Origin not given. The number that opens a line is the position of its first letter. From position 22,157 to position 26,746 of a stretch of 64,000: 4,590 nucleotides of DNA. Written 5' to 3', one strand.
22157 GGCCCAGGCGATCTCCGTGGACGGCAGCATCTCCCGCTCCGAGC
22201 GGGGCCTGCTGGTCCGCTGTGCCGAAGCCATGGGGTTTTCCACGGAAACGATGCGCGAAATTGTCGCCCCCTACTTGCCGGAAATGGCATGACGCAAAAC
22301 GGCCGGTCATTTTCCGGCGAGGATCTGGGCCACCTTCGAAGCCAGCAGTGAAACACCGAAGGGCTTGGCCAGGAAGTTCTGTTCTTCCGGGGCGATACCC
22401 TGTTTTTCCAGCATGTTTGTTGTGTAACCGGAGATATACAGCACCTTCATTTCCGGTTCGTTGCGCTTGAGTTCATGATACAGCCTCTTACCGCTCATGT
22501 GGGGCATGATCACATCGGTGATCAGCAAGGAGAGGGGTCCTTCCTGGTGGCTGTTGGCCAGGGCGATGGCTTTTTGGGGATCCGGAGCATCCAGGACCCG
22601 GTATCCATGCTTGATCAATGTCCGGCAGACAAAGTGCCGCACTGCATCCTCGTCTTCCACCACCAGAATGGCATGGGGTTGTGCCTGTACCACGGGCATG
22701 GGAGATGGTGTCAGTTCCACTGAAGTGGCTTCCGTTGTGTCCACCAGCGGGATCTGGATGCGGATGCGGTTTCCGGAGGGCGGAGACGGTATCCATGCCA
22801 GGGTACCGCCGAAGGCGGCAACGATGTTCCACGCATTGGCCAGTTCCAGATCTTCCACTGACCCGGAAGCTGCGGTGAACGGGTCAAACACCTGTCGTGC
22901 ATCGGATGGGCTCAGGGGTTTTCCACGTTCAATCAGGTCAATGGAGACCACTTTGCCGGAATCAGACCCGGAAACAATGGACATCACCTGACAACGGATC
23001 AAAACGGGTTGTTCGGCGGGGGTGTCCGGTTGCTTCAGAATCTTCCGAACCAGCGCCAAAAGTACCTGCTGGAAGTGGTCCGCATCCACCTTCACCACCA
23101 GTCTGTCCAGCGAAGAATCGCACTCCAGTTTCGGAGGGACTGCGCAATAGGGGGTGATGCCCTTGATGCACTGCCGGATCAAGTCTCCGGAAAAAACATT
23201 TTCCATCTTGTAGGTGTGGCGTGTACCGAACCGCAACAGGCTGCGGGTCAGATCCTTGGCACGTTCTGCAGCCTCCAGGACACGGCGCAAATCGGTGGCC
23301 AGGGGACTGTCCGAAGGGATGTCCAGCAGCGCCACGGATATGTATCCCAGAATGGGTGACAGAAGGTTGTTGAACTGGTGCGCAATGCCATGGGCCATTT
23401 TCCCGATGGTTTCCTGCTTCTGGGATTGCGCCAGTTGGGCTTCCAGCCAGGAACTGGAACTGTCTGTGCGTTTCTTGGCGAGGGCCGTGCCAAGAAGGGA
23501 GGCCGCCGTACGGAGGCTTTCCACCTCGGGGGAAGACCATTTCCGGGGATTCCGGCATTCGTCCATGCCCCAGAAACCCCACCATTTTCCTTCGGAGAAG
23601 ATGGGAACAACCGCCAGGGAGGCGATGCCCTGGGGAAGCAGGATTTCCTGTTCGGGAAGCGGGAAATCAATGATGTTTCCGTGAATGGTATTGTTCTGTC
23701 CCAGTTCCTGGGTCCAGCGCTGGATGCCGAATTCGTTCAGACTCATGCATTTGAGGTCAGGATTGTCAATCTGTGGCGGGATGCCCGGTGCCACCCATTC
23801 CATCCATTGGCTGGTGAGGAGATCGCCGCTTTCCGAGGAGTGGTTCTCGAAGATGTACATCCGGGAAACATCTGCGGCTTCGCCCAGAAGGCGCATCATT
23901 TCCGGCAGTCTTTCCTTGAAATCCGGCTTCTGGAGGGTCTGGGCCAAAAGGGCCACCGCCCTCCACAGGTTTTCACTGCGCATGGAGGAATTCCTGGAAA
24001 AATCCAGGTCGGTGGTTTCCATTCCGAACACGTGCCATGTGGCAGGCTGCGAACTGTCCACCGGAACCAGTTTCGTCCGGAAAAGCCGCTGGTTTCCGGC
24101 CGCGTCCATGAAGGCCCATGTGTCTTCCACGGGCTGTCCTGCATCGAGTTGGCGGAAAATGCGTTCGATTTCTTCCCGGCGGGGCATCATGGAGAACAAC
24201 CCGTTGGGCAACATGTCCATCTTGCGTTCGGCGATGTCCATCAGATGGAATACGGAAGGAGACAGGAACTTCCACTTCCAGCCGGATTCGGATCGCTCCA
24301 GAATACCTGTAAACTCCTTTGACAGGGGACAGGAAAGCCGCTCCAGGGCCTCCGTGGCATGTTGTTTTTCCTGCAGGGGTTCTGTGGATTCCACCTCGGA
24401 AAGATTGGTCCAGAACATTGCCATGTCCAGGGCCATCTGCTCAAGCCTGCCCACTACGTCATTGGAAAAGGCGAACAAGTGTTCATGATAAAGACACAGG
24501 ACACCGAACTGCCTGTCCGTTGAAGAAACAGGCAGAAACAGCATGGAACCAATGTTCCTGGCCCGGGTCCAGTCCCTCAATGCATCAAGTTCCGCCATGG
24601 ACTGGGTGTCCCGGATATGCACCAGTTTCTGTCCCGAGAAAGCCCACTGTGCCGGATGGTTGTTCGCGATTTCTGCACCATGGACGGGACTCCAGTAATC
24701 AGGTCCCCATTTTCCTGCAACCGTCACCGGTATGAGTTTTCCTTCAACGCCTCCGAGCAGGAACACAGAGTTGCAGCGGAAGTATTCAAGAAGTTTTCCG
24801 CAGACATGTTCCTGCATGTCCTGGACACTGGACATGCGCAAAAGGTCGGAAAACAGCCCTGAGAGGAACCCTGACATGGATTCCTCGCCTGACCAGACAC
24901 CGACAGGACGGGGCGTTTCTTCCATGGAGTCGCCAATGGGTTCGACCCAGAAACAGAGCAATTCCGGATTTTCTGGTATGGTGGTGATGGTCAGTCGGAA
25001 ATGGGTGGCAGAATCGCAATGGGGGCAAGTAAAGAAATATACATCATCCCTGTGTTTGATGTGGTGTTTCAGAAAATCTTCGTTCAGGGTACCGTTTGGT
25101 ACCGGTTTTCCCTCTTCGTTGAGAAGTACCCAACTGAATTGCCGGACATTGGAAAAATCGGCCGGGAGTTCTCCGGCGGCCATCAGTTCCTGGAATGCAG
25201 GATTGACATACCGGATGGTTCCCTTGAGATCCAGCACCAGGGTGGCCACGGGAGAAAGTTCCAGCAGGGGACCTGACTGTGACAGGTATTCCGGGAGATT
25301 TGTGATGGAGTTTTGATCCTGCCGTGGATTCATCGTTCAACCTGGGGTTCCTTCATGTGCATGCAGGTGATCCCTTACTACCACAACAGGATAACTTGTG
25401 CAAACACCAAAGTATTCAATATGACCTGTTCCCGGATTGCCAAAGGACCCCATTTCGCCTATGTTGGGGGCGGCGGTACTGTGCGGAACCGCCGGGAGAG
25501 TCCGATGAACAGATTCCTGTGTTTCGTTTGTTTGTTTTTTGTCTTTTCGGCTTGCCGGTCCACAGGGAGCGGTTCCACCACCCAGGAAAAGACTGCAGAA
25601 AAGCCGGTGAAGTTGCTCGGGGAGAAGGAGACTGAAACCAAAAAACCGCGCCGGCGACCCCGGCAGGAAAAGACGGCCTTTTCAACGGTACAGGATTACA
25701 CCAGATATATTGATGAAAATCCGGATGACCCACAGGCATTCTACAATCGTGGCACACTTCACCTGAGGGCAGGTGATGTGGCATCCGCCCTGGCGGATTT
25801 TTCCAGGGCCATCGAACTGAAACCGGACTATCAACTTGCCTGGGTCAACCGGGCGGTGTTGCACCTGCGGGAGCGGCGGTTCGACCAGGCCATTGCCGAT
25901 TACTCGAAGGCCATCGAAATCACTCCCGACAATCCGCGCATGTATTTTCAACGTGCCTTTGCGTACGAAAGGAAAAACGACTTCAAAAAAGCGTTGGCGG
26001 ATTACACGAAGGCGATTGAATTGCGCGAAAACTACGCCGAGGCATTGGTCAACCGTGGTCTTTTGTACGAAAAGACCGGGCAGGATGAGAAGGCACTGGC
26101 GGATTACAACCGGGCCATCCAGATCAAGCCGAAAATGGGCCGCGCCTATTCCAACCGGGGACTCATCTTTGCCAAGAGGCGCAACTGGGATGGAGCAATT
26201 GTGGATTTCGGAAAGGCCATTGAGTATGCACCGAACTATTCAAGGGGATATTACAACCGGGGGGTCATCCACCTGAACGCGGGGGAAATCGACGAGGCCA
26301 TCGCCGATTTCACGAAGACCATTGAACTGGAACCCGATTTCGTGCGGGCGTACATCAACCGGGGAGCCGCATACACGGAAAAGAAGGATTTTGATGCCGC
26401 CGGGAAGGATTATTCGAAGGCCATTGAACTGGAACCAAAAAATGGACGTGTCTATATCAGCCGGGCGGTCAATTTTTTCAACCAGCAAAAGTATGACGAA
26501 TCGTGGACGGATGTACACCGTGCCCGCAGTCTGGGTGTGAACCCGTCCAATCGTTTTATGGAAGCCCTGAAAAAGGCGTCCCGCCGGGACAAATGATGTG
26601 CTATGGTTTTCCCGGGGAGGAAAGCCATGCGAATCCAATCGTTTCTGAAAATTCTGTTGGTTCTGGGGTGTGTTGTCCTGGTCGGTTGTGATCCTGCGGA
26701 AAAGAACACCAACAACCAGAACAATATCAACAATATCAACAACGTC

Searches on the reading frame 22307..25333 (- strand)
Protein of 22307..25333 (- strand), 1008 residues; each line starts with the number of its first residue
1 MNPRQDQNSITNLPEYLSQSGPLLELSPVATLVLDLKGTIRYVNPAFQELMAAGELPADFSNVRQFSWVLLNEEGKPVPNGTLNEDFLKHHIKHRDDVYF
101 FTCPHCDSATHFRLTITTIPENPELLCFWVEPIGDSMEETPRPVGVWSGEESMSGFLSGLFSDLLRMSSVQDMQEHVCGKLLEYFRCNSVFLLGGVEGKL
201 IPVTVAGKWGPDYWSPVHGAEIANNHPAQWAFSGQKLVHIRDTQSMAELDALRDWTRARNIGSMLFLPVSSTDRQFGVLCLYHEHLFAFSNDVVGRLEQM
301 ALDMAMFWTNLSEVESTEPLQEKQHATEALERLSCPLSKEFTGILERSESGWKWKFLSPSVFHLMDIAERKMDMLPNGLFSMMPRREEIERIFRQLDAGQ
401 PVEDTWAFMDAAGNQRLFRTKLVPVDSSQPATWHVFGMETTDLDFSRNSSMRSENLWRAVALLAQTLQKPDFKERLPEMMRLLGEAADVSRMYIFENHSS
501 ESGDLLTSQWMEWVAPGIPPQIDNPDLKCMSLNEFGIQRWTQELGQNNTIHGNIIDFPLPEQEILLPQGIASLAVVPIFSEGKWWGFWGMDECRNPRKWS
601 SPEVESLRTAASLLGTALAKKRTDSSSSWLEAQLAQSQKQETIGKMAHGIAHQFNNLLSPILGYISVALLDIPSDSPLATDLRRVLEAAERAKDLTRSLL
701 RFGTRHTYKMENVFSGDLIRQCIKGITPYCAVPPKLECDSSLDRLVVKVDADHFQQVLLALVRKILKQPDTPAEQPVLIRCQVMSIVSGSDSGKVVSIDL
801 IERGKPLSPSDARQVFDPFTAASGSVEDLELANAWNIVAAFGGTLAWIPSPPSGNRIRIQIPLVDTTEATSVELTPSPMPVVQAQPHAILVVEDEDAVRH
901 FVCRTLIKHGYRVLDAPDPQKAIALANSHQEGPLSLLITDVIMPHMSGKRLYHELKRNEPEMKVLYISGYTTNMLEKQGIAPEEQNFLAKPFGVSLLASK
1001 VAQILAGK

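Call 41: search_protein_families(library=pfam, proteins=[window:22307-25333:-], max_evalue=0.00001)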
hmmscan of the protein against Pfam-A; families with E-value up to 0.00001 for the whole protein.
window:22307-25333:- (1008 aa): 6 families
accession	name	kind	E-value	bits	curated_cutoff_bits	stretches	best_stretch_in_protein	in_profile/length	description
PF00072.30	Response_reg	-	5.3e-17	62.4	30.2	1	889-1001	1-110/111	Response regulator receiver domain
PF01590.32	GAF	-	3.1e-15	57.3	22.4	1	472-618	2-133/133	GAF domain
PF13185.12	GAF_2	-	1.3e-08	35.6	28.6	0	169-305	3-132/136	GAF domain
PF08448.16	PAS_4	-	1.1e-07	32.4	23.1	0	24-53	1-30/110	PAS fold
PF00512.31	HisKA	-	6.7e-06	26.5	26.9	0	644-703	3-61/66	His Kinase A (phospho-acceptor) domain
PF02518.31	HATPase_c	-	9.1e-06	26.5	26.4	0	750-863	2-109/111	Histidine kinase-, DNA gyrase B-, and HSP90-like ATPase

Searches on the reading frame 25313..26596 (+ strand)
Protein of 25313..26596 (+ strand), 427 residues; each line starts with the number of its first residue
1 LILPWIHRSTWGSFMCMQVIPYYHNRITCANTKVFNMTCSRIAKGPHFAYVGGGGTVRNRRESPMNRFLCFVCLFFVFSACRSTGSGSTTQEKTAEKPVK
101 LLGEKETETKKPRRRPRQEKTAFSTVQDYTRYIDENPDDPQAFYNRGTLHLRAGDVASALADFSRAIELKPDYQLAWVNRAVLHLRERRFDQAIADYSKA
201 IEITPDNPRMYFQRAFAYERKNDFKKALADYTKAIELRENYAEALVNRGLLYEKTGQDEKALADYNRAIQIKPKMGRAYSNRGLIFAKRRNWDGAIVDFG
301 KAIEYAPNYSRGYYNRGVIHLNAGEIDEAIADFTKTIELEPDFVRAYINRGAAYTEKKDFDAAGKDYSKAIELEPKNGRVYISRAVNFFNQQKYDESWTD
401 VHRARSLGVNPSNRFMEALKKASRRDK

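Call 41: search_protein_families(library=pfam, proteins=[window:25313-26596:+], max_evalue=0.00001)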
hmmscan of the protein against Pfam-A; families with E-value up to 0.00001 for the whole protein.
window:25313-26596:+ (427 aa): 20 families
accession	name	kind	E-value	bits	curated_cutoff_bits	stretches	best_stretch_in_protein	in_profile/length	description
PF00515.34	TPR_1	-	4.4e-67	219.8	27.8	7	345-377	2-34/34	Tetratricopeptide repeat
PF07719.23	TPR_2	-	3.4e-55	180.1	27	3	242-274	1-33/34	Tetratricopeptide repeat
PF13414.12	TPR_11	-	4e-52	174.1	26.8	3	189-221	9-41/42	TPR repeat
PF13181.12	TPR_8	-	4.9e-44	145.2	25.7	2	242-274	1-33/34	Tetratricopeptide repeat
PF13431.12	TPR_17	-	1e-42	141.3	24.4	0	301-331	4-34/34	Tetratricopeptide repeat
PF13432.12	TPR_16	-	2.3e-33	114.7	32.7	4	144-208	1-65/65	Tetratricopeptide repeat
PF13371.12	TPR_9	-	6.7e-30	103.4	35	2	183-242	4-63/73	Tetratricopeptide repeat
PF13424.12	TPR_12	-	3.8e-23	81.9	30.1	2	210-273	5-76/77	Tetratricopeptide repeat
PF13428.12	TPR_14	-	7e-20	70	23.5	0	176-215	3-42/44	Tetratricopeptide repeat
PF14559.12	TPR_19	-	2.6e-19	69.7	25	1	151-210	2-61/68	Tetratricopeptide repeat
PF13174.12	TPR_6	-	1.5e-16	60.3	26.3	0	243-270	1-28/33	Tetratricopeptide repeat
PF25575.1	TPR_BSK1_C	-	5.2e-15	55.8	42.2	0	186-241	54-110/118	Serine/threonine-protein kinase BSK1-like, TPR repeats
PF23914.1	TPR_CcmH_CycH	-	1.6e-11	44.8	42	0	134-237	44-150/158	Cytochrome c-type biogenesis protein H TPR domain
PF10516.15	SHNi-TPR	-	1.3e-10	41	21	0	224-240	17-33/38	SHNi-TPR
PF24575.1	TPR_Slam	-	6.6e-09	36.6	35.2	0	170-227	43-100/104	Surface lipoprotein assembly modifier, N-terminal TPR repeats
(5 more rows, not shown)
